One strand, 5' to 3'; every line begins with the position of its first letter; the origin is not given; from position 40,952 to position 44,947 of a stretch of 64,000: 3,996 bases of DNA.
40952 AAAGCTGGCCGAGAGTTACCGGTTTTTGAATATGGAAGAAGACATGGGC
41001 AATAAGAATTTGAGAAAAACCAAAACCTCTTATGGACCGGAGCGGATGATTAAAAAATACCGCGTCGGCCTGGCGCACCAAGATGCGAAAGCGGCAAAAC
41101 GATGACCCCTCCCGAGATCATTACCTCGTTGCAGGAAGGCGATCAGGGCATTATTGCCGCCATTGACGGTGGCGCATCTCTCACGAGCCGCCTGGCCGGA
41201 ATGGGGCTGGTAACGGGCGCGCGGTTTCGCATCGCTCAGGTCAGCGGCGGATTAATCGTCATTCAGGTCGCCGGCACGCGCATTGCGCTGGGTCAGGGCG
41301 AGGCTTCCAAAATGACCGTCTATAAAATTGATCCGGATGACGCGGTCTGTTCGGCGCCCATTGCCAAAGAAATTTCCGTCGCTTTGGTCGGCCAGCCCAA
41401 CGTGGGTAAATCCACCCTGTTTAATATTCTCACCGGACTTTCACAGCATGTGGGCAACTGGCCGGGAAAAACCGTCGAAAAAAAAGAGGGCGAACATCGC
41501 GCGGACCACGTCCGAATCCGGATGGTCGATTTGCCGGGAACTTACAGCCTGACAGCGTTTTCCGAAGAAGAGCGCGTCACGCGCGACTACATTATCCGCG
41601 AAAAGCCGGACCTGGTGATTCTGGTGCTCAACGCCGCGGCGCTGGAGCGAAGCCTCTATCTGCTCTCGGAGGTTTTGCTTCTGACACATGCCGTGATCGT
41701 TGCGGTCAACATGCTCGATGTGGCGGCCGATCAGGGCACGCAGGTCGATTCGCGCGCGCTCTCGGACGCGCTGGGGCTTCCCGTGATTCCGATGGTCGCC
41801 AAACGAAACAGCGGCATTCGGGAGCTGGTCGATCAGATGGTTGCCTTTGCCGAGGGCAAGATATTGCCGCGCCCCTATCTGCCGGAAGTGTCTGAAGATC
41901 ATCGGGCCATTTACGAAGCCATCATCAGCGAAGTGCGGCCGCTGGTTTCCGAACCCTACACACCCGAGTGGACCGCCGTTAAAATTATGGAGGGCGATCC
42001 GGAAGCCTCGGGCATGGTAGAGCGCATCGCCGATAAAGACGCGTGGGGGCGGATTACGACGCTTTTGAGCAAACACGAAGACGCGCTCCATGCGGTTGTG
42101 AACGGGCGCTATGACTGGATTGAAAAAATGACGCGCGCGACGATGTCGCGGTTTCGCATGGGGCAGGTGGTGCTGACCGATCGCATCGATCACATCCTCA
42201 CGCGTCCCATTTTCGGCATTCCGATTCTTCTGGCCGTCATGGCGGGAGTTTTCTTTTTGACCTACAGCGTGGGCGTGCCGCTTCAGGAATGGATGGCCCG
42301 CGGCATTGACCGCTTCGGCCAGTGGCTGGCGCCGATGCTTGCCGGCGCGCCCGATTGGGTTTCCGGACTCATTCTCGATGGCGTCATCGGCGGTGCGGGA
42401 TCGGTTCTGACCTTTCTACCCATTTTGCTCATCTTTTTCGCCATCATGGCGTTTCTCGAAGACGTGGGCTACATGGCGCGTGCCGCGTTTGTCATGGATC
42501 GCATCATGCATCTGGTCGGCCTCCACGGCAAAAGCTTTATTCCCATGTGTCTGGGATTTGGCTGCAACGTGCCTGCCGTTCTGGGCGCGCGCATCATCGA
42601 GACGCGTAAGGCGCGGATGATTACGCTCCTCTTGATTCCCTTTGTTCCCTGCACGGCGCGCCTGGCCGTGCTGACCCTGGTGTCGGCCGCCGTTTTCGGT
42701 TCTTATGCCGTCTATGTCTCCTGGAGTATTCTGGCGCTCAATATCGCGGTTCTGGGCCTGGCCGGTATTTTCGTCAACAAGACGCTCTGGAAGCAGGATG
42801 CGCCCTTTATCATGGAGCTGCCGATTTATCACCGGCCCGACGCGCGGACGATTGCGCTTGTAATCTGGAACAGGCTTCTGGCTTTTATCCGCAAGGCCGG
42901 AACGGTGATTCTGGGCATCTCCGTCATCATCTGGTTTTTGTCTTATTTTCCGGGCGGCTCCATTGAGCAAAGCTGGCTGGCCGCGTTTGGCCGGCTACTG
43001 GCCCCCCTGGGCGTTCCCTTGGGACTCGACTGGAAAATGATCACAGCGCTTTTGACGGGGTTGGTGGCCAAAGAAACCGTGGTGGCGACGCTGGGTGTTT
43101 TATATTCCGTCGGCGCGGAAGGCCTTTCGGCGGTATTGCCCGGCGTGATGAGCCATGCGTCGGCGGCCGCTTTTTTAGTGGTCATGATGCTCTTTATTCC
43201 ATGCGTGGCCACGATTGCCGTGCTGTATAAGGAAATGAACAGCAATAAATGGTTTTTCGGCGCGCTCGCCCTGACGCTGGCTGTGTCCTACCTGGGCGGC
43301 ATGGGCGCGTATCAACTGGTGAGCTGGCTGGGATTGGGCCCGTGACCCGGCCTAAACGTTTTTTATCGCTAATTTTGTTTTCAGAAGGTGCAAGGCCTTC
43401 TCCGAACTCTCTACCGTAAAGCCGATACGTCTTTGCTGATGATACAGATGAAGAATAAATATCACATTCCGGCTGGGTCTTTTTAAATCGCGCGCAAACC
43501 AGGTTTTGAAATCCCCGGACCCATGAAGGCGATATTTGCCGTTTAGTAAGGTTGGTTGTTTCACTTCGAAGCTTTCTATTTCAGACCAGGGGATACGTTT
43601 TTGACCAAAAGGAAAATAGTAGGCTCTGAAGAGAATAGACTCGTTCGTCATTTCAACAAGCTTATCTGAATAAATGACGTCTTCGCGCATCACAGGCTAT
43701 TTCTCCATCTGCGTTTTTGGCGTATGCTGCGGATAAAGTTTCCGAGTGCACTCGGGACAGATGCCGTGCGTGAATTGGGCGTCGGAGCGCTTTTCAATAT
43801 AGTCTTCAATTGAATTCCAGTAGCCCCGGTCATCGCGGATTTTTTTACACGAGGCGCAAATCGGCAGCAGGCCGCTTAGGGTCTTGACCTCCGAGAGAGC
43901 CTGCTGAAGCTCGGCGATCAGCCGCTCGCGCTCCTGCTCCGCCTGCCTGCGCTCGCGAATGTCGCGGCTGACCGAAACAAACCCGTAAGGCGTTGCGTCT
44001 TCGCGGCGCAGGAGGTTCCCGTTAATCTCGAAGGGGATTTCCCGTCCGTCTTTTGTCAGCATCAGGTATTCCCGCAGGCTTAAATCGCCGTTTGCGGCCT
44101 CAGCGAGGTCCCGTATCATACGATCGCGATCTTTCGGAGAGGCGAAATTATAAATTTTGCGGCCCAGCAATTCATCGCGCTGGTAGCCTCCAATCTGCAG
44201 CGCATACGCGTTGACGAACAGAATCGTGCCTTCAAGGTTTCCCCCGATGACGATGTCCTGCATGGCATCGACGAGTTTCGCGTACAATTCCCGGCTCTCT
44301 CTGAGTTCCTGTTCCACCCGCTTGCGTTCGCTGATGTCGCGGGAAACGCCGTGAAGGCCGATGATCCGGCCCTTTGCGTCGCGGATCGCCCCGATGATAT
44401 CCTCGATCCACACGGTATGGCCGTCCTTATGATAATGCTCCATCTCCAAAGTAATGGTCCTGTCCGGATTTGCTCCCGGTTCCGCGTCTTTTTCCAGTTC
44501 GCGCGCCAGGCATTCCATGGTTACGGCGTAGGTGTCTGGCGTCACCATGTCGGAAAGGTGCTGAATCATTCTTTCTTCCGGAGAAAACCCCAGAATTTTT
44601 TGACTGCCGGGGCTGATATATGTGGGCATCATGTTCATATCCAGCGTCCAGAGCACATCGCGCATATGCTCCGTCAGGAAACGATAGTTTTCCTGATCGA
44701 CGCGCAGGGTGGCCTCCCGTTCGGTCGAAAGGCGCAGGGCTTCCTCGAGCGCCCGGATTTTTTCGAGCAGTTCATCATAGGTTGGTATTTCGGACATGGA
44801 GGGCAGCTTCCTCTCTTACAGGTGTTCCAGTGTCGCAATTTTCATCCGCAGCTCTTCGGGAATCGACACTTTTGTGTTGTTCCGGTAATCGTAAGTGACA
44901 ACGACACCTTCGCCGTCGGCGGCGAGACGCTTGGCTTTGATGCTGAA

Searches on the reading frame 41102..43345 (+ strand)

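Call 81: search_protein_families(library=pfam, proteins=[window:41102-43345:+], max_evalue=0.00001)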
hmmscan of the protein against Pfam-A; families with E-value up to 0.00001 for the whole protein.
window:41102-43345:+ (747 aa): 6 families
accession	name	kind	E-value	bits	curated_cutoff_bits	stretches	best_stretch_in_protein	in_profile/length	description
PF02421.24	FeoB_N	-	3.7e-60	202.4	27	1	92-245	2-155/156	Ferrous iron transport protein B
PF07670.19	Gate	-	4.6e-37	127.1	29.6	2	435-524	1-97/104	Nucleoside recognition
PF01926.29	MMR_HSR1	-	2.4e-19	69.9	21.9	1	93-191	2-99/113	50S ribosome-binding GTPase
PF04023.20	FeoA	-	3.9e-14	52.9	23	1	9-73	5-72/74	FeoA domain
PF07664.17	FeoB_C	-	6.1e-12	45.5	26.6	1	542-591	3-54/54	Ferrous iron transport protein B C terminus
PF17910.6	FeoB_Cyto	-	3.9e-07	30.8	23.4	1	272-348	6-89/90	FeoB cytosolic helical domain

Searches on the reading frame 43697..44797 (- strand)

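Call 81: search_protein_families(library=pfam, proteins=[window:43697-44797:-], max_evalue=0.00001)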
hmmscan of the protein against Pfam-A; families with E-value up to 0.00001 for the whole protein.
window:43697-44797:- (366 aa): 4 families
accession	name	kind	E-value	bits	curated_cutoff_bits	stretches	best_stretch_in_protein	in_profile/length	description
PF13426.13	PAS_9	-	1.7e-24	86.5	27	2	183-282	5-103/103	PAS domain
PF00989.32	PAS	-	5.4e-22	78.4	22.6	2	171-280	2-113/113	PAS fold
PF08447.18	PAS_3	-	9.4e-22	77.5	25.6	2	193-276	2-88/89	PAS fold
PF08448.16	PAS_4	-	3.9e-21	75.8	23.1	2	177-285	2-110/110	PAS fold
